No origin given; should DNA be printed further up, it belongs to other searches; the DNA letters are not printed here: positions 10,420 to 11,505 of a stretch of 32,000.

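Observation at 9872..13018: PAS-DUF835 sensor plus two KaiC-like ATPases, head-to-head with the pilus ATPase: candidate sensory controller of the pilus machine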

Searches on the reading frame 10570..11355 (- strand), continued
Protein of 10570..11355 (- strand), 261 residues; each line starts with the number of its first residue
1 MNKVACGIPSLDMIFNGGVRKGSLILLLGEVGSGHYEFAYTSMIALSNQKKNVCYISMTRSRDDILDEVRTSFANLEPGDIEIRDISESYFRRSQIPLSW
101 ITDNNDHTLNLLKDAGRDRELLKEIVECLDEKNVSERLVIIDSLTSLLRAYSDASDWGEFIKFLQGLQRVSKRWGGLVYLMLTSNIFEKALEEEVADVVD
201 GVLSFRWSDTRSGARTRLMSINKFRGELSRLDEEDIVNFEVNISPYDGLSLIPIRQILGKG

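Call 36: search_solved_structures(query=A1, max_evalue=0.01, show_alignments=2)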
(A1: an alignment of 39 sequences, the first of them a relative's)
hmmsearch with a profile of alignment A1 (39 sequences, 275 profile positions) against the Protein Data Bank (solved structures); distinct sequences matched with E-value up to 0.01: 93 (the best 60 are shown).
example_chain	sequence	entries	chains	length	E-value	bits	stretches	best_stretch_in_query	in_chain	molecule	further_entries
8zn5_B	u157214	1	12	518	5.6e-14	55.2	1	3-102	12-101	KaiC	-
2w0m_A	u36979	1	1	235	2.3e-12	49.9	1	3-102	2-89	SSO2452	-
8zn6_F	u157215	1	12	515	2.2e-11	46.7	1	3-46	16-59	KaiC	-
8zn7_D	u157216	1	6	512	3.2e-11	46.2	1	1-46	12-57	KaiC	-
7dy1_A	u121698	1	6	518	3.7e-11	46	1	3-43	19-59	Circadian clock protein kinase KaiC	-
4o0m_A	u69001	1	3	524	3.9e-11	45.9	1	3-43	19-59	Circadian clock protein kinase KaiC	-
5jwq_A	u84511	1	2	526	5.6e-11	45.4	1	3-43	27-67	Circadian clock protein kinase KaiC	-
8jon_A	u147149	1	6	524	9.6e-11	44.6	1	3-43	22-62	Circadian clock oscillator protein KaiC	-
8db3_A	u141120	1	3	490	1.1e-10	44.5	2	3-47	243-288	Circadian clock protein KaiC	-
8fwi_A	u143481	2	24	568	1.5e-10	44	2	3-47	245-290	Circadian clock protein KaiC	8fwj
8dba_A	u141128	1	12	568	1.6e-10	43.9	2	3-47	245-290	Circadian clock protein KaiC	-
5jed_A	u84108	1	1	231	1.3e-08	37.7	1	4-83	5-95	DNA repair and recombination protein RadA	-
3k0c_A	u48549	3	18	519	1.5e-08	37.5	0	4-43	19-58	Circadian clock protein kinase KaiC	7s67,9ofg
5kdd_A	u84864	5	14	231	1.6e-08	37.4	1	4-83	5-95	DNA repair and recombination protein RadA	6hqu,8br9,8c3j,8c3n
5qul_A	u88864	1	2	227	2.5e-08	36.7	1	4-91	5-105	RadA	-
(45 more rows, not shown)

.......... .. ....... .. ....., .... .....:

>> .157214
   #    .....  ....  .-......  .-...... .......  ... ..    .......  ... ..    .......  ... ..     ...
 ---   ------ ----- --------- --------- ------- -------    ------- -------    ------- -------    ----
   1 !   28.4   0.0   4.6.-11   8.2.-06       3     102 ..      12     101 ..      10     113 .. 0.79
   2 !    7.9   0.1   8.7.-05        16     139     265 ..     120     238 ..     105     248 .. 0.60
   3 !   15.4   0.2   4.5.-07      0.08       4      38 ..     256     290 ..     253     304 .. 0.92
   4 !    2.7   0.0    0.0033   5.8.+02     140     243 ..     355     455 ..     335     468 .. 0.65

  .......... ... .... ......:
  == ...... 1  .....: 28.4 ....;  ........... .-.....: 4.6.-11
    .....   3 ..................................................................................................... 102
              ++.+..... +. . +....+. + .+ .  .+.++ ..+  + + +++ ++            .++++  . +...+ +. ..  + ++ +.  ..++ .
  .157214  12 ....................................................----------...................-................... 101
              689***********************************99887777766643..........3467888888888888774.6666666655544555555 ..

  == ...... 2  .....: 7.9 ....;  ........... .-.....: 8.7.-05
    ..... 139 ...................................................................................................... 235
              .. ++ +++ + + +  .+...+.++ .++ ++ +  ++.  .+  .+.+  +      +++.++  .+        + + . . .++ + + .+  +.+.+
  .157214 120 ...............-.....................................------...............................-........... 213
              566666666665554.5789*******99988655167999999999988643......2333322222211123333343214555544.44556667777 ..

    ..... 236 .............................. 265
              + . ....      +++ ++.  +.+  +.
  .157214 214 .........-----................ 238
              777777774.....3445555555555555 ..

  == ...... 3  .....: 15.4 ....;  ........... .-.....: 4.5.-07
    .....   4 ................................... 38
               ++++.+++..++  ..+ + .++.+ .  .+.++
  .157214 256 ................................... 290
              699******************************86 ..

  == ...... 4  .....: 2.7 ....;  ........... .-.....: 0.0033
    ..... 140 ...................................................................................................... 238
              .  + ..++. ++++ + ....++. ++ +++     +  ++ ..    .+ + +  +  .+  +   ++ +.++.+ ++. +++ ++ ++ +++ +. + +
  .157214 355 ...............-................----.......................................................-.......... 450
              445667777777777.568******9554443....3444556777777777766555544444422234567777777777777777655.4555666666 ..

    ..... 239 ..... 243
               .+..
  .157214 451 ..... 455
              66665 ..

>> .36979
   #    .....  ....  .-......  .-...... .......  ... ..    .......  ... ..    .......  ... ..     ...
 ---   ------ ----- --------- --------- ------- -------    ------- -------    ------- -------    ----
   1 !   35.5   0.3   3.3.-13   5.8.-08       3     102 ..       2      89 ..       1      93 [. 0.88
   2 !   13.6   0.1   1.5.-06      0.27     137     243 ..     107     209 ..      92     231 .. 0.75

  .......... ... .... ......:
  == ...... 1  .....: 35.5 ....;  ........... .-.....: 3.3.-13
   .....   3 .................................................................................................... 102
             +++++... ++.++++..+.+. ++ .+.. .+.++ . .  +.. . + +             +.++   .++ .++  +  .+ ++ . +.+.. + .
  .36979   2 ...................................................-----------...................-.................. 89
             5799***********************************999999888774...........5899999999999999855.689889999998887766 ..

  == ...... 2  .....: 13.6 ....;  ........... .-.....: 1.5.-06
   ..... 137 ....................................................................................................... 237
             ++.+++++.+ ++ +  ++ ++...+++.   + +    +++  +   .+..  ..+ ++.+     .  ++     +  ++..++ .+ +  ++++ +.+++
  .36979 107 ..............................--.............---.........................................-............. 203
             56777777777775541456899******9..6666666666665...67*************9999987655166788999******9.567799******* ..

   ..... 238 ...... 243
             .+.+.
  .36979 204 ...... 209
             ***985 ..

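Call 60: predict_structure(alignment_id=A1)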
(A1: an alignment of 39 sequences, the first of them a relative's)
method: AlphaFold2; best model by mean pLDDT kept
length: 261 residues; sequences in the alignment: 39
mean_pLDDT: 87.4   pTM: 0.86
mean pLDDT of the five models: 87.4, 85.9, 85.3, 85.0, 84.6
residues with pLDDT >= 90: 166; 70-90: 59; 50-70: 33; < 50: 3
segments of 3 or more residues with pLDDT < 50: 259-261
pLDDT, mean of each block of 10 residues (from residue 1): 90 93 97 97 93 92 92 86 90 66 60 61 91 82 94 89 96 95 96 97 96 92 86 85 92 70 39
secondary structure, 60 per line:
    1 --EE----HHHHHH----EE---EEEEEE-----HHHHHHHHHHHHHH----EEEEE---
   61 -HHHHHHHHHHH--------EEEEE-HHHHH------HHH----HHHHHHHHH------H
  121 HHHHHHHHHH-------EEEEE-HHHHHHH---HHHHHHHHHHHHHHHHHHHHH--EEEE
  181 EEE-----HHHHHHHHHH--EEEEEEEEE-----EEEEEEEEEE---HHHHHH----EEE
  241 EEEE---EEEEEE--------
elements in order: H9-14 E24-29 H35-48 E53-57 H62-72 E81-85 H87-91 H105-113 H120-130 E138-142 H144-150 H154-174 E177-183 H189-198 E201-209 E215-224 H228-233 E238-244 E248-253

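Call 64: fold_search(model_id=the predicted structure, library=pdb)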
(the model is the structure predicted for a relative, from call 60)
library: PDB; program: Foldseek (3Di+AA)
matches with E <= 10: 1932; with E <= 0.001: 1268
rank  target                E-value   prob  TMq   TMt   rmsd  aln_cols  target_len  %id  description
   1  2w0m                  2.5e-15  1.00  0.66  0.76   4.1       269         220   19  Crystal Structure of sso2452 from Sulfolobus solfataricus P2 (released 2009-05-19)
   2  7s65_B                1.1e-14  1.00  0.64  0.38   5.4       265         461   19  Compressed conformation of nighttime state KaiC (released 2021-09-22)
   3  4yds                  4.1e-14  1.00  0.70  0.80   4.6       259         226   17  FlaH from Sulfolobus acidocaldarius with ATP and Mg-Ion (released 2015-11-11)
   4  2dr3_E                5.5e-14  1.00  0.69  0.76   4.9       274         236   17  Crystal Structure of RecA superfamily ATPase PH0284 from Pyrococcus horikoshii OT3 (released 2006-12-06)
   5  8wve_B                7.0e-14  1.00  0.68  0.41   4.6       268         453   19  Crystal Structure of Cyanobacterial Circadian Clock Protein KaiC (released 2023-12-27)
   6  8zn6_J                9.0e-14  1.00  0.64  0.38   5.0       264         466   20  Crystal Structure of Designed Clock Protein KaiC (released 2025-04-16)
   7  8zn5_B                1.6e-13  1.00  0.67  0.40   4.6       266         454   21  Crystal Structure of Designed Clock Protein KaiC (released 2025-04-16)
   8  7s67_A                1.7e-13  1.00  0.64  0.36   5.6       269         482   20  Extended conformation of daytime state KaiC (released 2021-09-22)
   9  2dr3_A                2.0e-13  1.00  0.67  0.74   4.8       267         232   17  Crystal Structure of RecA superfamily ATPase PH0284 from Pyrococcus horikoshii OT3 (released 2006-12-06)
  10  8zn5_C                2.0e-13  1.00  0.67  0.39   4.7       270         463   20  Crystal Structure of Designed Clock Protein KaiC (released 2025-04-16)
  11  8zn5_I                2.0e-13  1.00  0.67  0.41   5.4       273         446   24  Crystal Structure of Designed Clock Protein KaiC (released 2025-04-16)
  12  8fwj_A                2.4e-13  1.00  0.62  0.31   5.5       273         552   19  Structure of dodecameric KaiC-RS-S413E/S414E complexed with KaiB-RS solved by cryo-EM (released 2023-03-22)
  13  3k0f_D                2.9e-13  1.00  0.66  0.37   5.4       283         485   19  Crystal structure of the phosphorylation-site double mutant T426A/T432A of the KaiC circadian clock protein (released 2010-03-31)
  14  8zn5_L                3.0e-13  1.00  0.64  0.40   4.6       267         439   24  Crystal Structure of Designed Clock Protein KaiC (released 2025-04-16)
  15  7s65_C                3.0e-13  1.00  0.62  0.36   5.6       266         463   19  Compressed conformation of nighttime state KaiC (released 2021-09-22)
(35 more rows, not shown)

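Call 75: search_protein_families(library=pfam, proteins=[L015:11520-12968:-, L015:12971-13336:-, L015:13329-15911:-, L015:9255-9665:-, L015:8007-9035:+, L015:6404-7384:+, L015:4903-6312:+], max_evalue=0.001)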
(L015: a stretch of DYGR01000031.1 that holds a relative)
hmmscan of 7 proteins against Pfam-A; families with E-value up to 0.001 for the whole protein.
L015:11520-12968:- (482 aa): 3 families
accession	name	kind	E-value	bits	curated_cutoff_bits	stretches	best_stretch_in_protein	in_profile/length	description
PF00072.30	Response_reg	-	6.6e-30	104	30.2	1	172-282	2-110/111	Response regulator receiver domain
PF05763.18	DUF835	-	5.2e-24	85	33.1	1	332-468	3-136/136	Protein of unknown function (DUF835)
PF00512.31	HisKA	-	4e-16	59.3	26.9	1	7-70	6-66/66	His Kinase A (phospho-acceptor) domain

L015:12971-13336:- (121 aa): 1 family
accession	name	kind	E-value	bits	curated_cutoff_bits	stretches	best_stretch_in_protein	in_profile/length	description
PF00072.30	Response_reg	-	3.5e-28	98.4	30.2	1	4-115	1-110/111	Response regulator receiver domain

L015:13329-15911:- (860 aa): 5 families
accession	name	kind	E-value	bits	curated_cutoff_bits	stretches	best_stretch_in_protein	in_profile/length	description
PF00072.30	Response_reg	-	9.9e-47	158.1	30.2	2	608-710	1-104/111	Response regulator receiver domain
PF02518.31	HATPase_c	-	3.4e-30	105.2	26.4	1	463-575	2-109/111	Histidine kinase-, DNA gyrase B-, and HSP90-like ATPase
PF00512.31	HisKA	-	6.9e-22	77.7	26.9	1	349-416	2-66/66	His Kinase A (phospho-acceptor) domain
PF00672.30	HAMP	-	7.9e-13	49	25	1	279-326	1-48/53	HAMP domain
PF01206.22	TusA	-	0.00011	22.5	28.6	0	715-757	17-62/70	Sulfurtransferase TusA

L015:9255-9665:- (136 aa): 0 families

L015:8007-9035:+ (342 aa): 1 family
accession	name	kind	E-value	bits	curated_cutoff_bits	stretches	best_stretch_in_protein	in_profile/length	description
PF00850.24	Hist_deacetyl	-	5.2e-98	328.5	27.9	1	22-306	1-296/298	Histone deacetylase domain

L015:6404-7384:+ (326 aa): 2 families
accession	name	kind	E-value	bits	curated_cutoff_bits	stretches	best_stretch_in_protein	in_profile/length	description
PF00091.31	Tubulin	-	6.9e-40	137.8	33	1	17-176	2-189/190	Tubulin/FtsZ family, GTPase domain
PF12327.13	FtsZ_C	-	1.5e-26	92.9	27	1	224-319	1-95/95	FtsZ family, C-terminal domain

L015:4903-6312:+ (469 aa): 2 families
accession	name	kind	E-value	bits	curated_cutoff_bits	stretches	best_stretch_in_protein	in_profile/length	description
PF03599.22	CdhD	-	1.6e-145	485.2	24.8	1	68-459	1-386/387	CO dehydrogenase/acetyl-CoA synthase delta subunit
PF04060.18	FeS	-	8.9e-13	48.2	23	1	13-45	1-33/33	Putative Fe-S cluster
